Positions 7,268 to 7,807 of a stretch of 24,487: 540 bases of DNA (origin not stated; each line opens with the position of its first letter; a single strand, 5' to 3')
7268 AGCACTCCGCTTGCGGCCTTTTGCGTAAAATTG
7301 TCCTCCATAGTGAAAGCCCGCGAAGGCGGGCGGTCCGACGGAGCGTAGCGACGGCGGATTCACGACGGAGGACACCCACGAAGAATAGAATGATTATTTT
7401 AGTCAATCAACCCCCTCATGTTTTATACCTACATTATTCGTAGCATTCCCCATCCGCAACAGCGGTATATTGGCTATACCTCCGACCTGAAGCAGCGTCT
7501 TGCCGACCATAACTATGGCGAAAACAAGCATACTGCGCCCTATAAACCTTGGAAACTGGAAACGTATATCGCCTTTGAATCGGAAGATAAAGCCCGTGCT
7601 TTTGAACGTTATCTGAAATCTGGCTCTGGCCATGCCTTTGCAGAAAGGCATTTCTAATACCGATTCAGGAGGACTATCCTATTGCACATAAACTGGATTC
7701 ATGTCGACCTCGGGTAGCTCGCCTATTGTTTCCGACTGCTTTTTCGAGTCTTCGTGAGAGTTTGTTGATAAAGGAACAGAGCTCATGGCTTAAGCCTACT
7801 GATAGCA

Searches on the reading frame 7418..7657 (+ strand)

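Call 15: search_protein_families(library=padloc, proteins=[window:7418-7657:+], max_evalue=0.01)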
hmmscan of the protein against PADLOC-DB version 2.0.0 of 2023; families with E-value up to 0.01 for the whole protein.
window:7418-7657:+ (79 aa): 0 families

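Call 16: search_protein_families(library=pfam, proteins=[window:7418-7657:+], max_evalue=0.01)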
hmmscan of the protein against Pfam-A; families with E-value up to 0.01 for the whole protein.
window:7418-7657:+ (79 aa): 3 families
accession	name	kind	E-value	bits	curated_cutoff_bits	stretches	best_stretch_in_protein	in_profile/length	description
PF01541.30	GIY-YIG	-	1.1e-15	58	22.6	1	1-68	1-70/78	GIY-YIG catalytic domain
PF10544.15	T5orf172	-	0.00017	22.5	20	1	3-64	2-61/101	T5orf172 domain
PF13455.12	MUG113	-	0.0061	17.5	22.3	1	18-67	3-44/73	Meiotically up-regulated gene 113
